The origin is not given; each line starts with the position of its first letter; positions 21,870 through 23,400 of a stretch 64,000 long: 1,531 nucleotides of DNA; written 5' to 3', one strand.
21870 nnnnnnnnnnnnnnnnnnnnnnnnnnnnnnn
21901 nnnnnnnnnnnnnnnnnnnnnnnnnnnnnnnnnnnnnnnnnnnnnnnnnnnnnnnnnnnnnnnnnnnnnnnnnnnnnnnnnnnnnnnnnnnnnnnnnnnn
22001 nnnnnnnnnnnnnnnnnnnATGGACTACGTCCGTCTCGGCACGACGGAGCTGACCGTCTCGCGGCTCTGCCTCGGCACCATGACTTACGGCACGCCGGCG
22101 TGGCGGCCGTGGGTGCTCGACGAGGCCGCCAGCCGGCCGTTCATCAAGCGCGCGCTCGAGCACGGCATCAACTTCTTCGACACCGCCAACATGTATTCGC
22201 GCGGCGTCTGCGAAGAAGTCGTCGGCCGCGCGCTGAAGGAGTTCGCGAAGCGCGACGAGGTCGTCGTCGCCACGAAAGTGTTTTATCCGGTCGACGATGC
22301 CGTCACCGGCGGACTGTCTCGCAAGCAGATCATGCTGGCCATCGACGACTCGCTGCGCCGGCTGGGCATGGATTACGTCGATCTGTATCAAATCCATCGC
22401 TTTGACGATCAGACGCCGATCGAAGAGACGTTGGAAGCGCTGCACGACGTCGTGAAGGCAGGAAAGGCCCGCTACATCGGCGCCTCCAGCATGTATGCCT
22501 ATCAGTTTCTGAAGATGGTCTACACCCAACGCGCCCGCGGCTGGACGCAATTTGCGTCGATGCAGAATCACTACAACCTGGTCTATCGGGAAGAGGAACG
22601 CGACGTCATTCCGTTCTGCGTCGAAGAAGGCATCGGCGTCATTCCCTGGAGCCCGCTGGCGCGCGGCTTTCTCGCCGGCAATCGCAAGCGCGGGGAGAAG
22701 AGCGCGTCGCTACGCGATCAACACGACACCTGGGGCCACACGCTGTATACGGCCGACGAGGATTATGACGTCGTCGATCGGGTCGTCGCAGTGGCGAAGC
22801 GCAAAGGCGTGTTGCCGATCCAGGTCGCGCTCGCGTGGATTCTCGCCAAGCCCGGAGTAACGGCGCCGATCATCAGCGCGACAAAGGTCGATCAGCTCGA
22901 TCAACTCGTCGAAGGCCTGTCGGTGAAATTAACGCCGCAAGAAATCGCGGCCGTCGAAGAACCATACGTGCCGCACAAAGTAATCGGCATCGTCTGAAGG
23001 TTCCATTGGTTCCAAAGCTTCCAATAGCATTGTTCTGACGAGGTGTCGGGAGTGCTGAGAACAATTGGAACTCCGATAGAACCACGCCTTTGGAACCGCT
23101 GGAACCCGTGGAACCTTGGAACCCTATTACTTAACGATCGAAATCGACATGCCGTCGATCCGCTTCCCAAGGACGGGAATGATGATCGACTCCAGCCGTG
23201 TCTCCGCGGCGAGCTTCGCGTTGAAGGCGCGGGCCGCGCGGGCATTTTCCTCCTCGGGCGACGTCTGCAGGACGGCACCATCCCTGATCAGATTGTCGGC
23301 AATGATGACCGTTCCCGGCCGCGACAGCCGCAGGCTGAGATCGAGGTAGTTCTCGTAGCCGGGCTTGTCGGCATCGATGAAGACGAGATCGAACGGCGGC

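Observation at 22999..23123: Foldback element with terminal inverted arrays of tandem 9-mers between convergent genes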

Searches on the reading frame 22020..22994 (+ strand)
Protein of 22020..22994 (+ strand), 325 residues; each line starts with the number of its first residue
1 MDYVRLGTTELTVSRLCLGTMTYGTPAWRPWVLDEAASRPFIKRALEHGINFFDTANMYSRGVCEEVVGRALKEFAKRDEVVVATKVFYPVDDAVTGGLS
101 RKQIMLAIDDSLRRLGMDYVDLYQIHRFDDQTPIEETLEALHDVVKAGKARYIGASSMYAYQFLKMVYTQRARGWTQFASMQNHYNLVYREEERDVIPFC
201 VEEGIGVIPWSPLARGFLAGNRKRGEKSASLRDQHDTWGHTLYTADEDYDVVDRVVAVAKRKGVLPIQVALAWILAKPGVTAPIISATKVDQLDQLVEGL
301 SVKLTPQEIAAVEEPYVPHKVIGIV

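Call 21: search_protein_families(library=pfam, proteins=[window:22020-22994:+])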
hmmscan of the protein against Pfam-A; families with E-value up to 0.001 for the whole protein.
seq(325 aa): 1 family
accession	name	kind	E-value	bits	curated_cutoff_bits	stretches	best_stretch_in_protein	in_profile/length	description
PF00248.27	Aldo_ket_red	-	7.4e-77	258.7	24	1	15-314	1-288/291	Aldo/keto reductase family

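Call 24: find_related_loci(query=window:22020-22994:+, collection=genome_contigs, flank=10000)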
Query seq(325 aa) (325 aa) in genome_contigs; peptide patterns used: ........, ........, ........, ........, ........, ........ (x = any residue, [..] = any of these).
600 stretches matched a pattern (row limit reached: there are more); 589 encode a relative of the query (tblastn E <= 1e-3); the best 80 are kept; 80 distinct loci.
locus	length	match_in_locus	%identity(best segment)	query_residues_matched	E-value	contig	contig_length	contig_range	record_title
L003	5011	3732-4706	77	1-324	4e-172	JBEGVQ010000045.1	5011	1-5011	MAG: Acidobacteriota bacterium isolate riogrande_2019_sw_WHONDRS-S19S_0066_B_bin.22 scaffold_2045283, whole genome shotg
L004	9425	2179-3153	73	1-324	4e-162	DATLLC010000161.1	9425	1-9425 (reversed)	MAG TPA_asm: Vicinamibacterales bacterium isolate SMAG_U13738 k141_2998419, whole genome shotgun sequence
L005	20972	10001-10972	68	1-323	2e-154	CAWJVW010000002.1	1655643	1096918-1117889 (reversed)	MAG: uncultured Acidobacteriota bacterium isolate MFD09206.bin.1.2 genome assembly, contig: contig_1514, whole genome sh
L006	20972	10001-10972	67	1-323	8e-153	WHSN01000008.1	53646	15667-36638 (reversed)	MAG: Luteitalea sp. isolate Dino_bin7 k141_511923_length_53646_cov_11.0000, whole genome shotgun sequence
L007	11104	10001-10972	73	1-323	9e-161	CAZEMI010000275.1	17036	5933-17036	MAG TPA_asm: uncultured Acidobacterium sp. isolate binchicken_co31_34 genome assembly, contig: k141_2523069, whole genom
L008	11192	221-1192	67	1-323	6e-146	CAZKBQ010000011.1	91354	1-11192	MAG TPA_asm: uncultured Anaerolineae bacterium isolate SRP290908_co1_178 genome assembly, contig: NODE_220_length_91354_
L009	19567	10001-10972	64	1-323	3e-145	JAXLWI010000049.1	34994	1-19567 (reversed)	MAG: Anaerolineae bacterium isolate STL-CHL19 C2.143.fa-49, whole genome shotgun sequence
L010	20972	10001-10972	67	1-323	5e-145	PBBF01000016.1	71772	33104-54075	MAG: Acidobacteria bacterium isolate SP4291 72291, whole genome shotgun sequence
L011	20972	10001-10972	65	1-323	3e-144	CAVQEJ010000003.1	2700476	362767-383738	MAG: uncultured Acidobacteriota bacterium isolate MFD02416.bin.2.81 genome assembly, contig: contig_10785, whole genome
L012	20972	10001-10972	67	1-323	6e-144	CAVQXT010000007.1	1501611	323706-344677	MAG: uncultured Acidobacteriota bacterium isolate MFD05942.bin.1.436 genome assembly, contig: contig_9791, whole genome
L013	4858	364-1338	64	1-323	6e-146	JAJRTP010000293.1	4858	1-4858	MAG: Chloroflexota bacterium isolate Dive96_bin1.73 k141_2406508, whole genome shotgun sequence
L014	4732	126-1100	64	1-323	1e-145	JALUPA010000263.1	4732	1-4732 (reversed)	MAG: Ardenticatenaceae bacterium isolate S146_maxbin2_scaf2bin.202 S146_NODE_22162_length_4732_cov_5.354832, whole genom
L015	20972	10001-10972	64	1-323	4e-143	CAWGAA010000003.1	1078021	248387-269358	MAG: uncultured Spirochaetota bacterium isolate MFD04408.bin.1.18 genome assembly, contig: contig_36359, whole genome sh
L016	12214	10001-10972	65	1-323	9e-143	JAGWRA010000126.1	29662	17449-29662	MAG: Acidobacteriota bacterium isolate REEB315 k141_1930024, whole genome shotgun sequence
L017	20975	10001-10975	65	1-324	3e-142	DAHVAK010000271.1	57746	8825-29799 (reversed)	MAG TPA_asm: Spirochaetales bacterium isolate clean1700 k141_616955, whole genome shotgun sequence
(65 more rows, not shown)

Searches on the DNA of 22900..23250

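Call 66: search_rna_families(source=window, start=22900, end=23250, threshold=evalue, max_evalue=1)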
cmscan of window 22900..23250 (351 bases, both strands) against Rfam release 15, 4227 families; matches with E-value up to 1: 1.
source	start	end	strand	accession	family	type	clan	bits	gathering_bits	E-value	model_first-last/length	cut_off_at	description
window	22996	23117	+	RF00780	MIR477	Gene; miRNA;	-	21.6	65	0.028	1-99/99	no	MIR477 microRNA precursor family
